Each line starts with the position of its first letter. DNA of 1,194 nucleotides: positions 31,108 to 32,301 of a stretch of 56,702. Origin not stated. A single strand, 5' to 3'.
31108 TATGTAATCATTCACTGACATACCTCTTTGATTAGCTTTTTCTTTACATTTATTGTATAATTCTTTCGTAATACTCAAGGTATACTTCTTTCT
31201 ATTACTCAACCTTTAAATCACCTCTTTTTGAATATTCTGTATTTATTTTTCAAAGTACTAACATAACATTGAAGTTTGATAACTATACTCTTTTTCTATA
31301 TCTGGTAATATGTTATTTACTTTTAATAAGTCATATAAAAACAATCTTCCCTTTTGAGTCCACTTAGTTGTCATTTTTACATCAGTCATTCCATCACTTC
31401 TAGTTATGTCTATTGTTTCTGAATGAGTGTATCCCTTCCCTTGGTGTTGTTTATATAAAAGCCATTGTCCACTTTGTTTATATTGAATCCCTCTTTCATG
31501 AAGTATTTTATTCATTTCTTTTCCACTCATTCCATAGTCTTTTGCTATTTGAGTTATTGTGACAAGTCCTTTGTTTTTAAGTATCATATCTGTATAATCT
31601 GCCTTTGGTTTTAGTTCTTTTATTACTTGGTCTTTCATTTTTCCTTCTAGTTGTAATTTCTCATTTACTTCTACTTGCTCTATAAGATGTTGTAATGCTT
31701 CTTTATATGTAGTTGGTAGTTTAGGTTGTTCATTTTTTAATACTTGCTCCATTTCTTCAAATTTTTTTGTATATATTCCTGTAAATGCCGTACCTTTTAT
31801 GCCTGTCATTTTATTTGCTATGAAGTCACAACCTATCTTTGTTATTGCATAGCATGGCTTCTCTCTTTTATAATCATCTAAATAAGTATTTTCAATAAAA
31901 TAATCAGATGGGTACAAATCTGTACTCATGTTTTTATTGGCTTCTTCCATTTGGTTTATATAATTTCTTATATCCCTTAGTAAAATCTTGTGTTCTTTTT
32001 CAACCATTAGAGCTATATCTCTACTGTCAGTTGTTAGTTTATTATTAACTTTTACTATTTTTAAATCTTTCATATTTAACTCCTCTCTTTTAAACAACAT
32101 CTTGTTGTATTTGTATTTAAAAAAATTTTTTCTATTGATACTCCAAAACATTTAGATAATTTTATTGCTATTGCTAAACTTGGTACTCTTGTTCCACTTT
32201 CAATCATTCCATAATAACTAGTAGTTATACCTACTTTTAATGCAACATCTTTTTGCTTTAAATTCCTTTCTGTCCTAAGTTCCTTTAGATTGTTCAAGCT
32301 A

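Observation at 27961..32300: Expansion of antirepressor modules, each paired with XRE or RHH regulators; shared 3'-flank repeat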

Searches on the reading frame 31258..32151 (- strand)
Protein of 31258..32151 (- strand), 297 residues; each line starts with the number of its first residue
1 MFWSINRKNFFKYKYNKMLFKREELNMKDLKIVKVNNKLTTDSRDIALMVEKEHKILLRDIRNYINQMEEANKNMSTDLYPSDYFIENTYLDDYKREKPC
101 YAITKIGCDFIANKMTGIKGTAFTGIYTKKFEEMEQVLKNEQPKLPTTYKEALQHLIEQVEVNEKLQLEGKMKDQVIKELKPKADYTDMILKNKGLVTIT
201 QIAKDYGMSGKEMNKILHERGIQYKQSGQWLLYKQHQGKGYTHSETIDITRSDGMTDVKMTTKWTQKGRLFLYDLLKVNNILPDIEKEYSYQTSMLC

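Call 5: search_protein_families(library=pfam, proteins=[window:31258-32151:-], max_evalue=0.01)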
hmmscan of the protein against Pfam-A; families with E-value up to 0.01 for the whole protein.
window:31258-32151:- (297 aa): 2 families
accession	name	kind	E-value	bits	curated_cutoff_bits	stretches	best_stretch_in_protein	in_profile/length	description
PF03374.19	ANT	-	3.6e-39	133.9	25.3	1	175-277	2-106/108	Phage antirepressor protein KilAC domain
PF09669.15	Phage_pRha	-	4.2e-21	75.8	29.9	1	41-136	1-91/91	Phage regulatory protein Rha (Phage_pRha)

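Call 52: search_protein_families(library=phrogs, proteins=[window:31258-32073:-], max_evalue=0.001)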
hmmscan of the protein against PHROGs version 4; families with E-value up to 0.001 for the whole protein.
window:31258-32073:- (271 aa): 13 families
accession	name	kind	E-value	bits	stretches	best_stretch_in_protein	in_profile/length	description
phrog_63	-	transcription regulation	4e-78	264.7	1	5-264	123-369/431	anti-repressor Ant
phrog_130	-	transcription regulation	2.5e-47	163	1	121-268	273-426/480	anti-repressor Ant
phrog_25289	-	unknown function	5.8e-44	149.3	1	187-265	1-79/79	-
phrog_373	-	transcription regulation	3.3e-27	96.8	1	3-214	88-295/373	anti-repressor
phrog_1726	-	transcription regulation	5.2e-19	70.1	1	4-208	7-233/264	anti-repressor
phrog_518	-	transcription regulation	4.8e-15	56.8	1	8-147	17-143/268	Rha-like transcriptional regulator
phrog_2657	-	transcription regulation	3.1e-11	44.1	1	3-181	12-176/243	transcriptional regulator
phrog_995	-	transcription regulation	8.3e-11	42.9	1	4-120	110-216/307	transcriptional regulator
phrog_4936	-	transcription regulation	1.1e-08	36.3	1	3-142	3-152/257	transcriptional regulator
phrog_18886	-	unknown function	1.1e-08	35.9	1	9-118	13-116/269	-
phrog_821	-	transcription regulation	1.7e-08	35.3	1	6-115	155-254/324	transcriptional regulator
phrog_10324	-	transcription regulation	2.5e-08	35.1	1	12-134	3-111/205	anti-repressor Ant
phrog_8235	-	transcription regulation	3.5e-06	27.8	1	5-78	3-75/219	anti-repressor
